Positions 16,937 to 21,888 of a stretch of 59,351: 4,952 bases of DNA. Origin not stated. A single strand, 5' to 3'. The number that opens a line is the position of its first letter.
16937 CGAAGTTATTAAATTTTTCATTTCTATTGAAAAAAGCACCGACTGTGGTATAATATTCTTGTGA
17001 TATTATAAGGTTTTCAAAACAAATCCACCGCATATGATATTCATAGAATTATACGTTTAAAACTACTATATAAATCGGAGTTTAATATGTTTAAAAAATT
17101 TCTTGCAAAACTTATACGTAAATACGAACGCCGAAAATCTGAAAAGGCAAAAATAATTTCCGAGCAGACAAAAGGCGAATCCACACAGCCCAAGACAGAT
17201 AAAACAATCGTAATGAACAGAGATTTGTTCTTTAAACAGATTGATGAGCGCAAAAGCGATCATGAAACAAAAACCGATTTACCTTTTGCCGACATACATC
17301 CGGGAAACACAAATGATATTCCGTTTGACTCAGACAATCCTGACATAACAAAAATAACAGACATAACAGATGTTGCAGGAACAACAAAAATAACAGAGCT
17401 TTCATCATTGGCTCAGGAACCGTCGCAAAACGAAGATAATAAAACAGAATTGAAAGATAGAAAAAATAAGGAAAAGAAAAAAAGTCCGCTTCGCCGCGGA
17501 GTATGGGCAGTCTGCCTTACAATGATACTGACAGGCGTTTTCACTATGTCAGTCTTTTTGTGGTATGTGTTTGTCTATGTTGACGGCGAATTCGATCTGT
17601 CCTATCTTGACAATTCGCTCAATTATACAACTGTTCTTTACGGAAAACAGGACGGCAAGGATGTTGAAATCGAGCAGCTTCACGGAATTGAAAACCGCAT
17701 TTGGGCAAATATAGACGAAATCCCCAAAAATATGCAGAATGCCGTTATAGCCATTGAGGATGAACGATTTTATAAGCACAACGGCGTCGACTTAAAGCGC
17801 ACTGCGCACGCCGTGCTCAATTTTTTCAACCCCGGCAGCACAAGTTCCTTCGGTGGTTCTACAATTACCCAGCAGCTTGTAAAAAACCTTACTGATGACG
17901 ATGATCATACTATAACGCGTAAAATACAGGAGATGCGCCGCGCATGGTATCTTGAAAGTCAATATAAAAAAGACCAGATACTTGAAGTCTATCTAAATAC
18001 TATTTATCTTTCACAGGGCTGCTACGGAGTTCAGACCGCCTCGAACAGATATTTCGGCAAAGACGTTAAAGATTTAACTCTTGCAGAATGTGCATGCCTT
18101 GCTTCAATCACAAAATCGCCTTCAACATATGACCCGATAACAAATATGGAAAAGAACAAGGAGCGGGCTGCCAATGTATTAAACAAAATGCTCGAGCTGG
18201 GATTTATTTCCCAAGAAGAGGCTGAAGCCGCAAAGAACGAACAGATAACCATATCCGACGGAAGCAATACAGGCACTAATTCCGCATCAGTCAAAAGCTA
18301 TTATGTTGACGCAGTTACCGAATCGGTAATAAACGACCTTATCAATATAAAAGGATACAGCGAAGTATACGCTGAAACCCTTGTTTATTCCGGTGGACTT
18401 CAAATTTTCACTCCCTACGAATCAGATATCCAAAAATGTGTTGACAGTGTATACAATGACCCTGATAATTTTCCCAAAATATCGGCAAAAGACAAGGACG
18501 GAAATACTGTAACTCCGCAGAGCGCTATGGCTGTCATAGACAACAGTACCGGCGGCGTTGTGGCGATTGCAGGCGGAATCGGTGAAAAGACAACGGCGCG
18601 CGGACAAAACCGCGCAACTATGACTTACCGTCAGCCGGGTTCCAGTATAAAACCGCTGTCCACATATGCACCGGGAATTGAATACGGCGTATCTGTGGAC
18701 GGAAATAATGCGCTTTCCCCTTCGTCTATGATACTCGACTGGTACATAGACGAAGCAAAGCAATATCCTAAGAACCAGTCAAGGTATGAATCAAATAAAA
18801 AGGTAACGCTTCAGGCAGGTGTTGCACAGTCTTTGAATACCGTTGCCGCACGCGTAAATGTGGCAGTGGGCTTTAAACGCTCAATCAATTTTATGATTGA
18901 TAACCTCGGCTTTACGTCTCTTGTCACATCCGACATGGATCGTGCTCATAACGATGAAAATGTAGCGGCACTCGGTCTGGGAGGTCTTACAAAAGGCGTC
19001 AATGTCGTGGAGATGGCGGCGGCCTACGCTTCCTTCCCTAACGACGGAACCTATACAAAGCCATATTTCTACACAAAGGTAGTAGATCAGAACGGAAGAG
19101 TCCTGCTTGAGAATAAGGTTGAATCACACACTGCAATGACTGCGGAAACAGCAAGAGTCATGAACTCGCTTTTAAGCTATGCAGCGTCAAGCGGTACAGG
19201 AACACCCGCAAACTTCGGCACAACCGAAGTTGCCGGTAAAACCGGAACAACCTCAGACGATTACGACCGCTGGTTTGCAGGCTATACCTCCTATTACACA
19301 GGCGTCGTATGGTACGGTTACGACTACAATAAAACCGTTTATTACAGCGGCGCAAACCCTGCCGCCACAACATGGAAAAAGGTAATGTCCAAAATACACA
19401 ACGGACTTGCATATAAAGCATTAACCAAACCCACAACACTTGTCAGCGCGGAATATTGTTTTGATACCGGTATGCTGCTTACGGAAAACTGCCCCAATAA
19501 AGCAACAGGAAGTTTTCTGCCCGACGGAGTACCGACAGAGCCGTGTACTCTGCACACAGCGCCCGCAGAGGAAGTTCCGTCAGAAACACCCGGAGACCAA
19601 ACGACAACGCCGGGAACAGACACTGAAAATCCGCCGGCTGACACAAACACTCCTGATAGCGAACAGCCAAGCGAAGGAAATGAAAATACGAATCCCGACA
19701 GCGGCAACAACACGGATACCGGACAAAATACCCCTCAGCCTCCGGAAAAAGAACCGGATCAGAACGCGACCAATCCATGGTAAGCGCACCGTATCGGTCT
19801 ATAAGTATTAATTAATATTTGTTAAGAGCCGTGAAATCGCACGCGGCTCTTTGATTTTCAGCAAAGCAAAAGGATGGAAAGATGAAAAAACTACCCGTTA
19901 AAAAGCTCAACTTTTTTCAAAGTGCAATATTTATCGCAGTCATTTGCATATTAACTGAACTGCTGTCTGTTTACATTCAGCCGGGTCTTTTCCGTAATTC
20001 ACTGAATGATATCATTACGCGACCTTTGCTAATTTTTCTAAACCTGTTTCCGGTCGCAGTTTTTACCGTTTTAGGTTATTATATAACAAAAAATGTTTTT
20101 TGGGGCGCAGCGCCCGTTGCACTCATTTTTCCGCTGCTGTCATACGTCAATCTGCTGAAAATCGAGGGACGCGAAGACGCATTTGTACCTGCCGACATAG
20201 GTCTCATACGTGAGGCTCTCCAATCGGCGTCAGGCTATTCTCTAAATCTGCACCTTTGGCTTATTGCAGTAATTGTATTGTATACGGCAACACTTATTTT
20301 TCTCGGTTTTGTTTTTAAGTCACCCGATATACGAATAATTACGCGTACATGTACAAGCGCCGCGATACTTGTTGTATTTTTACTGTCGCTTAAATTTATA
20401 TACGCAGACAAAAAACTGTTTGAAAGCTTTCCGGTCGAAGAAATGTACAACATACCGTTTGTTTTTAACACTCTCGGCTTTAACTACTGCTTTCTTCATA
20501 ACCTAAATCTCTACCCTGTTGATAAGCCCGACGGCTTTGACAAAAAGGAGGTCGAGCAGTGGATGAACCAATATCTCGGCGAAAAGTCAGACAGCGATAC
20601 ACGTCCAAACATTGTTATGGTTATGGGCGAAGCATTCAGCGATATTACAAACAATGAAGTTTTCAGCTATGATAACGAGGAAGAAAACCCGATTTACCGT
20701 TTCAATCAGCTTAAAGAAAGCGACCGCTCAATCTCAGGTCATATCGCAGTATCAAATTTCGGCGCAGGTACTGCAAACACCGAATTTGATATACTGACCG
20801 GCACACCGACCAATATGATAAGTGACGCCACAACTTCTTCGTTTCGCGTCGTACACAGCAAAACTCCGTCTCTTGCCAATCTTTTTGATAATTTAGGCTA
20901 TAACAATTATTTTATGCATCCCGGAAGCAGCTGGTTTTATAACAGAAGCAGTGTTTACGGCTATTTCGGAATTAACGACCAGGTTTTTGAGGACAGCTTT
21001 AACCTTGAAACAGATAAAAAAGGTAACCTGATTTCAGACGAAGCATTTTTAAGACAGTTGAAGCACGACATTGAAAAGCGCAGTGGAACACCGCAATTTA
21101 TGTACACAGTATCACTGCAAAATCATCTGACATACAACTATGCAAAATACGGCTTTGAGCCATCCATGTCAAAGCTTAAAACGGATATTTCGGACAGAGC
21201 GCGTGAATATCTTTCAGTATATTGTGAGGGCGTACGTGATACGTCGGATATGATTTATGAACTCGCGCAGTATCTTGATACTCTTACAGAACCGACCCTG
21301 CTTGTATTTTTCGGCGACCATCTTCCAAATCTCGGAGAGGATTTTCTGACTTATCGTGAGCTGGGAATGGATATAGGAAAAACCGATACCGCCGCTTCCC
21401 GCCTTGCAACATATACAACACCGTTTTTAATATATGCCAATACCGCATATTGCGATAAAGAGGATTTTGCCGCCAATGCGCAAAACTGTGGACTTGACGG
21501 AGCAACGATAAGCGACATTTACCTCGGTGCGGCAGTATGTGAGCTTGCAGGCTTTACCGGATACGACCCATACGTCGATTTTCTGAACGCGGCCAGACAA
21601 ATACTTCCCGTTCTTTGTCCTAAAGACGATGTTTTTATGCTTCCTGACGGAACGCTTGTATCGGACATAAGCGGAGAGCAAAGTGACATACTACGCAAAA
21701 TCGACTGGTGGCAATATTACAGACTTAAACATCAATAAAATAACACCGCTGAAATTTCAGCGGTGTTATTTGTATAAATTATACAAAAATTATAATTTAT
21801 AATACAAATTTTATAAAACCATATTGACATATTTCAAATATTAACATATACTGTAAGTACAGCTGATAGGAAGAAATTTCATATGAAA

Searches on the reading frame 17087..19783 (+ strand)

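Call 17: search_protein_families(library=pfam, proteins=[window:17087-19783:+], max_evalue=0.001)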
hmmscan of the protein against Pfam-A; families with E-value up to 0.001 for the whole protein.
window:17087-19783:+ (898 aa): 2 families
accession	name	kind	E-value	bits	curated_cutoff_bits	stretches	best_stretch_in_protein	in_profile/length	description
PF00912.28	Transgly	-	3.4e-64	216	27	1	195-368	5-177/178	Transglycosylase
PF00905.27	Transpeptidase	-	1.2e-21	77.7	22.1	1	482-767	4-298/299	Penicillin binding protein transpeptidase domain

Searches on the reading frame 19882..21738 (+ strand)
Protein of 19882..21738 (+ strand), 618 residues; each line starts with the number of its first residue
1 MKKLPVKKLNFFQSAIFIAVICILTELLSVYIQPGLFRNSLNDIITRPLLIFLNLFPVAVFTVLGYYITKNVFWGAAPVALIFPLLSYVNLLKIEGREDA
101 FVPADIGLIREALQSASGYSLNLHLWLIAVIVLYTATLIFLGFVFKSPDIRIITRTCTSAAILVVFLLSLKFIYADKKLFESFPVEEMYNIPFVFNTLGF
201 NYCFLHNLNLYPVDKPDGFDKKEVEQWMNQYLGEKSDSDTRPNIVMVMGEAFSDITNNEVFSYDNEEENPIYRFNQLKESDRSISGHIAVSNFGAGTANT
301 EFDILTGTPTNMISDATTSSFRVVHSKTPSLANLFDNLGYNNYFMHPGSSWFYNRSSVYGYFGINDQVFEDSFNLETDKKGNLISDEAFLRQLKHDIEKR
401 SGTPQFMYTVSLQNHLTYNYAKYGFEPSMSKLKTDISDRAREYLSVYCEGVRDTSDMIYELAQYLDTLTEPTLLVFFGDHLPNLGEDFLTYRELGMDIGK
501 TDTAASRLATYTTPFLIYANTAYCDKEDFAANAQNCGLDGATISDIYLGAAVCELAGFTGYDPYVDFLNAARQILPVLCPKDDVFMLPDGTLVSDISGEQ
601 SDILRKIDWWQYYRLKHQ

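Call 17: search_protein_families(library=pfam, proteins=[window:19882-21738:+], max_evalue=0.001)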
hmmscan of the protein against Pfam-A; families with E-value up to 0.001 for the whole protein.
window:19882-21738:+ (618 aa): 1 family
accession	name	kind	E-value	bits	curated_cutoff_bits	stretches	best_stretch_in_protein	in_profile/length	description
PF00884.28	Sulfatase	-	8.3e-33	114.4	25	1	242-537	1-280/301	Sulfatase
